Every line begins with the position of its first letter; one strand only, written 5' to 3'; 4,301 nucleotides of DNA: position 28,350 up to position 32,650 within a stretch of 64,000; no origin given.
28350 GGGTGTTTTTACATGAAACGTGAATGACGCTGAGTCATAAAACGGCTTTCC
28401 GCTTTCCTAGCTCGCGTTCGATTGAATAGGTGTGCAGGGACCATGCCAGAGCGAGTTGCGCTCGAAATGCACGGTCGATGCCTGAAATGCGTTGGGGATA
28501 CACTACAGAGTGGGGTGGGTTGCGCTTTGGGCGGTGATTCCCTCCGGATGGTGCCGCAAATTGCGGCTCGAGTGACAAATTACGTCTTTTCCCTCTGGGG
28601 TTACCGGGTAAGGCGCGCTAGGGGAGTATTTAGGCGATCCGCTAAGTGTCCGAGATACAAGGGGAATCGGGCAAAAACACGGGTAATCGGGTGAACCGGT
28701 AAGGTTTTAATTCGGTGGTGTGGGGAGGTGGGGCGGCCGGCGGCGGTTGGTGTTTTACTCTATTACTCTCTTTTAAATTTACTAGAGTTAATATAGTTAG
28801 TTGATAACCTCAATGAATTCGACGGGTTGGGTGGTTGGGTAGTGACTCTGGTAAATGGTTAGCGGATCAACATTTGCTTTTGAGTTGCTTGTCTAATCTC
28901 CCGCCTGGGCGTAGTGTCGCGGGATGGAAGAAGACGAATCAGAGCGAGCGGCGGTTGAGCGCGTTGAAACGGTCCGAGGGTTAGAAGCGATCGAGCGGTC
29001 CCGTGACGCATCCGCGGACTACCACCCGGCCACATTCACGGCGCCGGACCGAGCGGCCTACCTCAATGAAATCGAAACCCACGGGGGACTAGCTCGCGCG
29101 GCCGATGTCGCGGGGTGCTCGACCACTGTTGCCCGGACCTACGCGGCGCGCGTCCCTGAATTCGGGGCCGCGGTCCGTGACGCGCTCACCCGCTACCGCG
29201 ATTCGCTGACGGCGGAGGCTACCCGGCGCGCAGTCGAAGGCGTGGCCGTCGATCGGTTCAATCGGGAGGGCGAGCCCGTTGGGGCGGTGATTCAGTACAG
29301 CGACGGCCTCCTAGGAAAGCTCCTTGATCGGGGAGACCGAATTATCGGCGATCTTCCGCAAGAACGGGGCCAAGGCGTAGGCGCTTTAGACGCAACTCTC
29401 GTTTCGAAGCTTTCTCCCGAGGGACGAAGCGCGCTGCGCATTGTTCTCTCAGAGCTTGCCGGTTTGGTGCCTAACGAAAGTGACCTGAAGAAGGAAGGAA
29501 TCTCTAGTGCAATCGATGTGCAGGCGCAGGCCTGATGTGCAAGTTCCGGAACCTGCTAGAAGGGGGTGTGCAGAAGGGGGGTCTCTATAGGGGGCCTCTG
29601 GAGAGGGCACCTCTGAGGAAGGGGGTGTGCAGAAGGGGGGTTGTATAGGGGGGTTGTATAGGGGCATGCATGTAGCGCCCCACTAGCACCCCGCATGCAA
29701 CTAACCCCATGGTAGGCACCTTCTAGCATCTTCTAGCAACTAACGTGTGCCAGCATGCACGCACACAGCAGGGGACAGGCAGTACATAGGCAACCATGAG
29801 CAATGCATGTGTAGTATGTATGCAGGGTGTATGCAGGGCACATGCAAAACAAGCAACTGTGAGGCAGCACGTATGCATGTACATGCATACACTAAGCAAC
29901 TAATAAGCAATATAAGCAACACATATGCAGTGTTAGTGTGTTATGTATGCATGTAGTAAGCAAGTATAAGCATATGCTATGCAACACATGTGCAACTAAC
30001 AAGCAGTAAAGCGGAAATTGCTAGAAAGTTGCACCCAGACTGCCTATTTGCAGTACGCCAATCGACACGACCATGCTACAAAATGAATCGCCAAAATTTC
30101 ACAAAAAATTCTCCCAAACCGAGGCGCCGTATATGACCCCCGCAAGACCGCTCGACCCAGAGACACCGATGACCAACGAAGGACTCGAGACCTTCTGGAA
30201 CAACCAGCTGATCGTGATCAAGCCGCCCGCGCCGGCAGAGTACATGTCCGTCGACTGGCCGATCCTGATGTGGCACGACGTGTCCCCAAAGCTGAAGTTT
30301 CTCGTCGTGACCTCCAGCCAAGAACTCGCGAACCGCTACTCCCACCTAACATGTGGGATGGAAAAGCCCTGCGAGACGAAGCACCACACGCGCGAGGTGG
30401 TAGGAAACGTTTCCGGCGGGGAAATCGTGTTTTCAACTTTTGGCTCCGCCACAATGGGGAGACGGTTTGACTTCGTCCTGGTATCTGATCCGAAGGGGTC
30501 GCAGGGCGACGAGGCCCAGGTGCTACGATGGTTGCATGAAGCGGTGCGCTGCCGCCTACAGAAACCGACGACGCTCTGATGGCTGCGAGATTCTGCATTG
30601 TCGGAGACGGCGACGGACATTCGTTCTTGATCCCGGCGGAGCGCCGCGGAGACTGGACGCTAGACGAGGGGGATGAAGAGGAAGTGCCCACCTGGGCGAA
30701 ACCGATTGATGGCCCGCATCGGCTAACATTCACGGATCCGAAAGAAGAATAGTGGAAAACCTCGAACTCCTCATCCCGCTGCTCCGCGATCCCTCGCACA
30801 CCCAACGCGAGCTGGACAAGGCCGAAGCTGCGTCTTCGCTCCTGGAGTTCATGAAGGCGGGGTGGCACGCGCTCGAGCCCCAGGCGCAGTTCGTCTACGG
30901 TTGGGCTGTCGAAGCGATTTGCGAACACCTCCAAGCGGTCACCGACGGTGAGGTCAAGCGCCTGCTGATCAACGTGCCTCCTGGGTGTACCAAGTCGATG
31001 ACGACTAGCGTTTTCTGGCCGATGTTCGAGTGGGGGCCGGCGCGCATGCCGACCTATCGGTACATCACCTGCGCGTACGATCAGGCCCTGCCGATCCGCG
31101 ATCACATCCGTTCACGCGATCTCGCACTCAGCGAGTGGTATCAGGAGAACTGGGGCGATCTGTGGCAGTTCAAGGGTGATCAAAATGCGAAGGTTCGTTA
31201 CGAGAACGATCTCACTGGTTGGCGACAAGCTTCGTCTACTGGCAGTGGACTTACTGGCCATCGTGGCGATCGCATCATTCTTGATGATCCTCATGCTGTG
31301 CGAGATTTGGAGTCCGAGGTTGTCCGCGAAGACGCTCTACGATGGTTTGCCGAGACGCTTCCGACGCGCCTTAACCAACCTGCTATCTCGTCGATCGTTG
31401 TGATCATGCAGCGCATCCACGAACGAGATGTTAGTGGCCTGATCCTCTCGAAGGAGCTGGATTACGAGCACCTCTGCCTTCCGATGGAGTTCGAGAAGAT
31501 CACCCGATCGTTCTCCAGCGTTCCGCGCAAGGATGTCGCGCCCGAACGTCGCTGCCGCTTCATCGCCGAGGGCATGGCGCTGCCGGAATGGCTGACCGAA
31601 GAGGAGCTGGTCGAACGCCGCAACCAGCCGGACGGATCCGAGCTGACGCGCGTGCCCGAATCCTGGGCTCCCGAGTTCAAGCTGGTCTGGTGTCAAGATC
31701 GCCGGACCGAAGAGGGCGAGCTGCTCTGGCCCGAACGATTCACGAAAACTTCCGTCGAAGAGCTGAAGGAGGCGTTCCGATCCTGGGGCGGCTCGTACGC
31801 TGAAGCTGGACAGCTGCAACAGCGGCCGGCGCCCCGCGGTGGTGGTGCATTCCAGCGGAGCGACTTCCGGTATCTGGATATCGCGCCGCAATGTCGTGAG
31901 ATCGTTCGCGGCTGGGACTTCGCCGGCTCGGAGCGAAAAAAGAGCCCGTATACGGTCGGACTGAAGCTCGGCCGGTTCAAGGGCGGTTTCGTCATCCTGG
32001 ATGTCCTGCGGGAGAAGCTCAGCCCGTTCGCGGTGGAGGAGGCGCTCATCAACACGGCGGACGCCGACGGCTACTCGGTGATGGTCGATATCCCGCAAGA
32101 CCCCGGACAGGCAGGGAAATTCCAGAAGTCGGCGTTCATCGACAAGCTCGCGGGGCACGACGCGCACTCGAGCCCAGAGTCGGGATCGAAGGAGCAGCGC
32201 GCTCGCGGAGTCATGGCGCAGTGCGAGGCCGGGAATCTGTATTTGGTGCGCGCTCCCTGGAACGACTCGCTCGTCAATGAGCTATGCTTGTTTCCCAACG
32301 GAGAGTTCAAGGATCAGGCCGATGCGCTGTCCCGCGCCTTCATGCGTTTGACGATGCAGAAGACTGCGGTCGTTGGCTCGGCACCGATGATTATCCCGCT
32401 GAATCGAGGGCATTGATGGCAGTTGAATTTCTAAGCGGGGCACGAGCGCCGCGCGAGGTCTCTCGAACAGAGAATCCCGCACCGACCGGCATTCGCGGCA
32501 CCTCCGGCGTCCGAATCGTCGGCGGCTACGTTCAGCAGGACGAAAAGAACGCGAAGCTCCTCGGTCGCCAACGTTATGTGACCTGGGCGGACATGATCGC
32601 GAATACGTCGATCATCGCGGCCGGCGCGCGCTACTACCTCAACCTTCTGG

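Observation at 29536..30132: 600 bp low-GC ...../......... repeat island between terS and terL: candidate packaging-recognition site or origin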

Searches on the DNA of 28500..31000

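Call 11: search_rna_families(source=window, start=28500, end=31000, threshold=evalue, max_evalue=5)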
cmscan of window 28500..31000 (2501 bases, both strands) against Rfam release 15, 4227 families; matches with E-value up to 5: 3.
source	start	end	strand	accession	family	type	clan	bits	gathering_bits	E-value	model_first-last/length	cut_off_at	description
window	29865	29970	+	RF00801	mir-280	Gene; miRNA;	-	22.5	70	0.62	1-83/83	no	mir-280 microRNA precursor family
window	30754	30778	-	RF01309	sR60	Gene; snRNA; snoRNA; CD-box;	CL00132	18.1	50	0.51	1-55/55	no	Small nucleolar RNA sR60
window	28515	28580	+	RF01653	ceN80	Gene; snRNA; snoRNA; HACA-box;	-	16.7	80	4.5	1-131/131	no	Caenorhabditis snoRNA ceN80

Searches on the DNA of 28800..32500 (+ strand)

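Call 12: search_dna_similar(query=window:28800-32500:+, collection=phages, mode=distant, max_rows=30)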
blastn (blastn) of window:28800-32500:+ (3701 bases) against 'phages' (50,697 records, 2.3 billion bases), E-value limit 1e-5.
Records with a match: 2; places in all: 2; records where one place covers at least 80% of the query: 0.
Best place of each record, by identity: 60-80% 2.
By first word of the organism name: Shewanella 1; Paracoccus 1.
By host as written in the record: Shewanella indica 1; Paracoccus kondratievae NCIMB 13773T 1.
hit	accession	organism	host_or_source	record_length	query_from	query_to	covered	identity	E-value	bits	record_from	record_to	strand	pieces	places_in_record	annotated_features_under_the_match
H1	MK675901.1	Shewanella phage S0112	Shewanella indica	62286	2913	3046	4%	71.6%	2e-9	72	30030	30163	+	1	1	terminase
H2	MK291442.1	Paracoccus phage vB_PkoS_Pkon1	Paracoccus kondratievae NCIMB 13773T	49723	2589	2696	3%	72.2%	4e-6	61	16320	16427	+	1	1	terminase large subunit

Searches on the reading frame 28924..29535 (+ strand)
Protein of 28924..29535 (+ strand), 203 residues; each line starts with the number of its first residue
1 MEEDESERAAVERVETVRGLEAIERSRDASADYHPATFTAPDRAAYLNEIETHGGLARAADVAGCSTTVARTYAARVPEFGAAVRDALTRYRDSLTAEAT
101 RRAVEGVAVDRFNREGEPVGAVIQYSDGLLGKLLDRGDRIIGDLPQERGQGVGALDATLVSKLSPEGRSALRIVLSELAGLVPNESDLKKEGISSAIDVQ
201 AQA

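Call 7: search_protein_families(library=phrogs, proteins=[window:28924-29535:+])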
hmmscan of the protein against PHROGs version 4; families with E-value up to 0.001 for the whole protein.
window:28924-29535:+ (203 aa): 1 family
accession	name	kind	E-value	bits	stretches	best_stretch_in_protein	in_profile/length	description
phrog_4044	-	head and packaging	2.9e-15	57.2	1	37-132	23-118/180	terminase small subunit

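Call 8: search_protein_families(library=pfam, proteins=[window:28924-29535:+], max_evalue=0.01)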
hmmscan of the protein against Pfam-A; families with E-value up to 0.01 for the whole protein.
window:28924-29535:+ (203 aa): 0 families

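Call 34: find_related_loci(query=window:28924-29535:+, collection=viral_contigs, flank=8000)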
Query window:28924-29535:+ (203 aa) in viral_contigs; peptide patterns used: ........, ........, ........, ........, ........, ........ (x = any residue, [..] = any of these).
22 stretches matched a pattern, but none encodes a relative of the query by tblastn (E <= 1e-3).

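Call 60: find_homologous_proteins(query=window:28924-29535:+, max_evalue=0.001)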
Query window:28924-29535:+ (203 aa): 31 proteins with E <= 0.001 among 4276 candidates.
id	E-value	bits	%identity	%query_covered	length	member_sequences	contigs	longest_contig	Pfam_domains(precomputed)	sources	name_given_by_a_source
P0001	1.1e-110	386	92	99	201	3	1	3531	-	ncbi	-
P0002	2.2e-89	317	76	100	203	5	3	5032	-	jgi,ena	-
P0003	1.4e-88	314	76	99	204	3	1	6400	-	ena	-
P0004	1.5e-88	314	76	99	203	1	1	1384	-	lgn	-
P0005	5.9e-87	309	73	100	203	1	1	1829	-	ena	-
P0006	7.7e-87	308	74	100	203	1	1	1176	-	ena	-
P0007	1.0e-86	308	78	89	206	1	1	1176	-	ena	-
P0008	7.9e-86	305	74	99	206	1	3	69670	-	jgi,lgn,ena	-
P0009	9.2e-86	305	74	99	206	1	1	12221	-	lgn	-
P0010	1.1e-84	301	77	91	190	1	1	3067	-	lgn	-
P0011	1.1e-84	301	73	99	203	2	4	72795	-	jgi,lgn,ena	-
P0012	1.6e-84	301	72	99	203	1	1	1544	-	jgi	jgi:hypothetical protein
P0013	8.0e-84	298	72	98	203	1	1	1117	-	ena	-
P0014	3.7e-83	296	72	99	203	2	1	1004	-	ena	-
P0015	8.9e-83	295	72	99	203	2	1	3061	-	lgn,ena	-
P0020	1.5e-79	285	69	100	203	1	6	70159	-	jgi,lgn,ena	-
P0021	1.8e-75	271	69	93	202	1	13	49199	-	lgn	-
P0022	2.6e-66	241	65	93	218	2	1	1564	-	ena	-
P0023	3.7e-60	221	64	90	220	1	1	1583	-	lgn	-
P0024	4.8e-55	205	57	97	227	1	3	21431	-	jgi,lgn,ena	-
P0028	4.0e-6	45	39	59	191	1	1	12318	-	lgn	-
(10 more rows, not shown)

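Call 61: search_solved_structures(query=window:28924-29535:+, max_evalue=1)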
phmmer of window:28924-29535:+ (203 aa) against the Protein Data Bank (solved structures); distinct sequences matched with E-value up to 1: 0.

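Call 62: find_encoding_contigs(protein=P0024, flank=6000, max_places=3)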
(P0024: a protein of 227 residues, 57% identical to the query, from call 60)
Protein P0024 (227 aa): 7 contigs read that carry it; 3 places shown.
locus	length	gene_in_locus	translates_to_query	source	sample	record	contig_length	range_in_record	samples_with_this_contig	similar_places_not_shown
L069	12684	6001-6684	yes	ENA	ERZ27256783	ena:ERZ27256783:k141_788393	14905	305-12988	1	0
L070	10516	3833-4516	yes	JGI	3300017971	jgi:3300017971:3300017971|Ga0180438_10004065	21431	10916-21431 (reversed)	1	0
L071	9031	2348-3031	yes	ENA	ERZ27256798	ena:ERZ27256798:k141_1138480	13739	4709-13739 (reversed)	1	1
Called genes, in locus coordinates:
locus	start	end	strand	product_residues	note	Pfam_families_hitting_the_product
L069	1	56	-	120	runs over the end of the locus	?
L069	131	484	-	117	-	-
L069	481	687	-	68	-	-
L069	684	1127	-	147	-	-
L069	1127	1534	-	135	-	-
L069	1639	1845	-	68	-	-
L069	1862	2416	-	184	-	-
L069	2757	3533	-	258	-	-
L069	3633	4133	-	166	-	-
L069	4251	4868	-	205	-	-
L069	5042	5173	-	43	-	-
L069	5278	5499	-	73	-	-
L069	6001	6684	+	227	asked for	-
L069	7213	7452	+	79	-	-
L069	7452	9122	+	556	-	PF17289:Terminase_6C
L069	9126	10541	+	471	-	PF06074:Portal_Mu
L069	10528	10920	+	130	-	PF23140:Gp80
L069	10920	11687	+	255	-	-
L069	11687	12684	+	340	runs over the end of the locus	-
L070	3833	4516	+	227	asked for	-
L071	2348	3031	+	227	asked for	-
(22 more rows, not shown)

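Call 63: find_encoding_contigs(protein=P0028, flank=6000, max_places=2)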
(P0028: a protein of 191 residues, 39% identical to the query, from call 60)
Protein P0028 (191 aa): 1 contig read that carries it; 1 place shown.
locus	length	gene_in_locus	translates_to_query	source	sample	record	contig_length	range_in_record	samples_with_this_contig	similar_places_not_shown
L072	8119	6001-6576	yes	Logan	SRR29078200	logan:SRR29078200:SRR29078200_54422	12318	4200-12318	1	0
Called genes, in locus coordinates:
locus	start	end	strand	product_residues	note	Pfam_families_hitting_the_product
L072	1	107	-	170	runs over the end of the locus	-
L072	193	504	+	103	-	-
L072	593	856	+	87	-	-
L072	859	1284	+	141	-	-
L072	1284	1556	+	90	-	-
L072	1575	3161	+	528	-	PF03237:Terminase_6N (weak)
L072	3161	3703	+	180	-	-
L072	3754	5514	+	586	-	PF13264:DUF4055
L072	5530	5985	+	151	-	PF10463:Peptidase_U49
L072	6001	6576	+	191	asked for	-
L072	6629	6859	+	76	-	-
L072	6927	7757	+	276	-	-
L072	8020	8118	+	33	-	?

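Call 64: find_encoding_contigs(protein=P0011, flank=10000, max_places=2)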
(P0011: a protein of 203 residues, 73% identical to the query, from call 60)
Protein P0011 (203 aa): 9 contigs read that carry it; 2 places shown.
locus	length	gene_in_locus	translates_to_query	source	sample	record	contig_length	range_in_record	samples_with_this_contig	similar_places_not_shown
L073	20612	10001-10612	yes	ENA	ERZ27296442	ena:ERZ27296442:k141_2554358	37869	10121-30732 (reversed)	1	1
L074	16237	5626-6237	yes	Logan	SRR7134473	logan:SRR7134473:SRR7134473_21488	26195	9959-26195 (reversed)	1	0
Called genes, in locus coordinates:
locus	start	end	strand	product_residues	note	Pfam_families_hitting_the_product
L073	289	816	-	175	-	PF16473:Rv2179c-like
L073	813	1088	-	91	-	-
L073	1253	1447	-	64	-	-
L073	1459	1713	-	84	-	-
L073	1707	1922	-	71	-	-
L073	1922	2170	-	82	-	-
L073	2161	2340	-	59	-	-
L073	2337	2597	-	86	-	-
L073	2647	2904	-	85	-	-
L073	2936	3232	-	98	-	-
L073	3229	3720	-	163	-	PF10263:SprT-like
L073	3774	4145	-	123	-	-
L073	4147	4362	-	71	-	-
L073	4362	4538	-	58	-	-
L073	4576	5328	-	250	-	-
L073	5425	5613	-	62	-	-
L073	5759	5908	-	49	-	-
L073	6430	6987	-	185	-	-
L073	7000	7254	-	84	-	-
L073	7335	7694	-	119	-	-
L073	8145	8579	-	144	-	PF04002:RadC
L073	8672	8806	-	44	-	-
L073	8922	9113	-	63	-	-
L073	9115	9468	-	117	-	-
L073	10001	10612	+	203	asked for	-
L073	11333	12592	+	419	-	-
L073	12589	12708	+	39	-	-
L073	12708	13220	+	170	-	-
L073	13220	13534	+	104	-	-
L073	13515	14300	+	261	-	PF24703:DUF7666 (weak), PF21805:Imm5_like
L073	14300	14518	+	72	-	-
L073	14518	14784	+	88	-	-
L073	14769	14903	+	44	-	-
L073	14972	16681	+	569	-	PF17289:Terminase_6C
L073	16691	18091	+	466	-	PF06074:Portal_Mu, PF04860:Phage_portal (weak), PF06074:Portal_Mu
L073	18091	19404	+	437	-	-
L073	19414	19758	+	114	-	-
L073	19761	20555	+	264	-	PF13469:Sulfotransfer_3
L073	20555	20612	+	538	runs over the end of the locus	-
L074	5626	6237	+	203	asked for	-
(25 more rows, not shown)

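Call 72: find_encoding_contigs(protein=P0020, flank=10000, max_places=3)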
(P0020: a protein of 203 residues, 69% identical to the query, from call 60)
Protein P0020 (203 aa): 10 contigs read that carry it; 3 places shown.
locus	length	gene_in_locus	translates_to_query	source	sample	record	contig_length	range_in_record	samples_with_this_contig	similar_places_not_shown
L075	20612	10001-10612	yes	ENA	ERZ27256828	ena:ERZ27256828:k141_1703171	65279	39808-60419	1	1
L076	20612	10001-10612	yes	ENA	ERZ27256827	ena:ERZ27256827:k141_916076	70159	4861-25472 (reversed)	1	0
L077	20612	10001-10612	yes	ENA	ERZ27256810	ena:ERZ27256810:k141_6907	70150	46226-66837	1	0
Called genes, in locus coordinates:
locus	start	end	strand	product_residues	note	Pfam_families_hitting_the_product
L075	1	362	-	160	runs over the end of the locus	PF10263:SprT-like (weak)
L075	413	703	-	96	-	-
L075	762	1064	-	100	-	-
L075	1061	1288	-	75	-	-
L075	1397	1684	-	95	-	-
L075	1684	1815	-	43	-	-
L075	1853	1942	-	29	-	-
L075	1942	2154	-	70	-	-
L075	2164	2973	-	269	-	PF17338:GP88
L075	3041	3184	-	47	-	-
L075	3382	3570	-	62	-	-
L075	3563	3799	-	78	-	-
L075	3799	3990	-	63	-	-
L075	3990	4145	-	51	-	-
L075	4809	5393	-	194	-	-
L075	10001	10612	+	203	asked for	-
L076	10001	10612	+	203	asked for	-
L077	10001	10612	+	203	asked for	-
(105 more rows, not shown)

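Call 73: find_encoding_contigs(protein=P0021, flank=10000, max_places=3)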
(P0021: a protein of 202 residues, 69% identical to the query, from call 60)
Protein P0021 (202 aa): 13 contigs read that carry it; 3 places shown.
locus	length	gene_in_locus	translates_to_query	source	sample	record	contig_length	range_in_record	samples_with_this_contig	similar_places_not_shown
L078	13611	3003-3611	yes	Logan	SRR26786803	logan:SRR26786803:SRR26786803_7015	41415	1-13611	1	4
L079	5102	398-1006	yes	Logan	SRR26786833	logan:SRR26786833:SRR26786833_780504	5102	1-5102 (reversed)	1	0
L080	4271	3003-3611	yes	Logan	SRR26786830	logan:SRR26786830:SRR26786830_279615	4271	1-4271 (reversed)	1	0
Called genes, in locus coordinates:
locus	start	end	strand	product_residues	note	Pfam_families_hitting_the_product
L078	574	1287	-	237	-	-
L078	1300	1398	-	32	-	-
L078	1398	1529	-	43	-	-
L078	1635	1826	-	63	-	-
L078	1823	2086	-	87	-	-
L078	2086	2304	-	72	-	-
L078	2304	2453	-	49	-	-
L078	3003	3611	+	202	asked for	-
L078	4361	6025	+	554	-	PF17289:Terminase_6C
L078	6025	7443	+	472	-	PF06074:Portal_Mu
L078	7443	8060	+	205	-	PF20557:DnaT_2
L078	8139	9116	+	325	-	PF04233:Phage_Mu_F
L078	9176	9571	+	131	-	PF14550:Peptidase_S78_2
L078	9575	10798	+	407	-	-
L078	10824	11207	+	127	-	-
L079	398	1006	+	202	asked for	-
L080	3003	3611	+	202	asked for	-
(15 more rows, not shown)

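Call 77: predict_structure(alignment_id=A2)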
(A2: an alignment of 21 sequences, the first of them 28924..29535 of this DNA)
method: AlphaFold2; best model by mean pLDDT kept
length: 203 residues; sequences in the alignment: 21
mean_pLDDT: 74.1   pTM: 0.58
mean pLDDT of the five models: 74.1, 72.9, 72.2, 70.7, 66.3
residues with pLDDT >= 90: 11; 70-90: 135; 50-70: 36; < 50: 21
segments of 3 or more residues with pLDDT < 50: 149-156, 192-203
pLDDT, mean of each block of 10 residues (from residue 1): 71 84 81 79 91 87 86 85 89 84 79 86 73 76 59 51 72 66 53 41 32
secondary structure, 60 per line:
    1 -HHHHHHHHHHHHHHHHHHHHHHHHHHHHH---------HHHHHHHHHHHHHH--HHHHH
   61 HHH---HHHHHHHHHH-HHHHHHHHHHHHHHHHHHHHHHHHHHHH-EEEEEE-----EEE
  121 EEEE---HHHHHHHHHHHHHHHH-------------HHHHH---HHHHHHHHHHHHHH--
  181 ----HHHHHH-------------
elements in order: H2-30 H40-53 H56-63 H67-76 H78-105 E107-112 E118-124 H128-143 H157-161 H165-178 H185-190

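Call 79: fold_search(model_id=the predicted structure, library=pdb)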
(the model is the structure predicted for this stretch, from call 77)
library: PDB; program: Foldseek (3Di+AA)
matches with E <= 10: 116; with E <= 0.001: 0
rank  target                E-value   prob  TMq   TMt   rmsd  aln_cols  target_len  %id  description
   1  4dzp_B                2.7e-01  0.82  0.32  0.45   9.2       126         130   13  Crystal structure of the terminase small subunit gp1 with R48A mutation of the bacterial virus sf6 (released 2012-10-17)
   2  3hef_A                3.6e-01  0.75  0.32  0.47   9.0       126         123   13  Crystal structure of the bacteriophage Sf6 terminase small subunit (released 2010-02-09)
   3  4dzj_A                4.1e-01  0.75  0.32  0.48   9.0       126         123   13  Crystal structure of the terminase small subunit gp1 with K59E mutation of the bacterial virus sf6 (released 2012-10-17)
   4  3hef_B                5.7e-01  0.60  0.31  0.45  11.5       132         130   11  Crystal structure of the bacteriophage Sf6 terminase small subunit (released 2010-02-09)
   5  4dzj_B                8.5e-01  0.47  0.32  0.45  11.4       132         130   11  Crystal structure of the terminase small subunit gp1 with K59E mutation of the bacterial virus sf6 (released 2012-10-17)
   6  3zqq_C                9.5e-01  0.14  0.17  0.24  14.7       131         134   17  Crystal structure of the full-length small terminase from a SPP1-like bacteriophage (released 2011-12-28)
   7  7sqc_W0               1.1e+00  0.14  0.19  0.05  24.9       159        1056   19  Ciliary C1 central pair apparatus isolated from Chlamydomonas reinhardtii (released 2022-04-13)
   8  7xms_R                1.3e+00  0.06  0.15  0.12  17.7       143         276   17  CryoEM structure of somatostatin receptor 4 (SSTR4) in complex with Gi1 and its endogeneous ligand SST-14 (released 2022-08-03)
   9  22oz_D                1.4e+00  0.10  0.11  0.13  15.3       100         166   16  Structural insights into HpaR-mediated recognition of hrpX and hrpG in Xanthomonas campestris pv. campestris (released 2026-03-11)
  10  3t6j_A                1.4e+00  0.06  0.11  0.05  14.9       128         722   15  Structure of human DPPIII in complex with the opioid peptide Tynorphin, at 3.0 Angstroms (released 2012-04-04)
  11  3e6m_D                1.5e+00  0.09  0.16  0.21  18.5       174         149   13  The crystal structure of a MarR family transcriptional regulator from Silicibacter pomeroyi DSS. (released 2008-09-02)
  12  5x80_B                1.5e+00  0.08  0.12  0.17  15.1       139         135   12  CRYSTAL STRUCTURE OF MYCOBACTERIUM TUBERCULOSIS MARR FAMILY PROTEIN RV2887 COMPLEX WITH SALICYLIC ACID (released 2017-08-09)
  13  4dzp_A                1.7e+00  0.23  0.30  0.46  12.3       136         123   14  Crystal structure of the terminase small subunit gp1 with R48A mutation of the bacterial virus sf6 (released 2012-10-17)
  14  4ubw_A                2.1e+00  0.16  0.15  0.09   6.5        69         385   13  Apo structure of the 3-ketoacyl-CoA thiolase FadA5 from M. tuberculosis (released 2014-12-17)
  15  8cdv_C                2.1e+00  0.11  0.14  0.08   9.9        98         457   17  Rnase R bound to a 30S degradation intermediate (state II) (released 2023-12-20)
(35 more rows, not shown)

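Call 89: find_encoding_contigs(protein=P0022, flank=3000, max_places=2)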
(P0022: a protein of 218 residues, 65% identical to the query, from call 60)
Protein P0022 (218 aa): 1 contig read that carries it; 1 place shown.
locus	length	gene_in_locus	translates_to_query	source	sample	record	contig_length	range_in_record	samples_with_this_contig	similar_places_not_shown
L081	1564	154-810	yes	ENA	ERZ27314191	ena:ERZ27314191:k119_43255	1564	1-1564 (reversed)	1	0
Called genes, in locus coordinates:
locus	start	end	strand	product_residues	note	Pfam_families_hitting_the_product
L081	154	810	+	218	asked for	-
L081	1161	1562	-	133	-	?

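Call 90: find_encoding_contigs(protein=P0023, flank=3000, max_places=2)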
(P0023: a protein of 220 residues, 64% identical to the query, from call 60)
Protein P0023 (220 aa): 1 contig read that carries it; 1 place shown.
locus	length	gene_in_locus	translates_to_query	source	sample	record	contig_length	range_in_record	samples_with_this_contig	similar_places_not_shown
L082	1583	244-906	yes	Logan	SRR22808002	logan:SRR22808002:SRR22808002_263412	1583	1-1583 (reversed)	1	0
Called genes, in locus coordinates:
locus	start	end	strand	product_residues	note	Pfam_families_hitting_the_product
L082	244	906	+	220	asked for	-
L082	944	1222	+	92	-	-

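Call 91: find_encoding_contigs(protein=P0001, flank=4000, max_places=2)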
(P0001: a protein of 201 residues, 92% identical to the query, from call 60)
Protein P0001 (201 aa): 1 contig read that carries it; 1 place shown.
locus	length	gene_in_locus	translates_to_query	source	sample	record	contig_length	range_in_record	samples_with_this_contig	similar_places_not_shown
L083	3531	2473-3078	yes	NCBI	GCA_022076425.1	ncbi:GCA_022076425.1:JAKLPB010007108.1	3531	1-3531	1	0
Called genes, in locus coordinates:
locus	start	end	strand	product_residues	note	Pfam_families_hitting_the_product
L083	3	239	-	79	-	?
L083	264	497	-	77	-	-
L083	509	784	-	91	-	-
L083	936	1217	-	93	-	-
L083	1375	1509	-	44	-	-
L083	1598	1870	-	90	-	-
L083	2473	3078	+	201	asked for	-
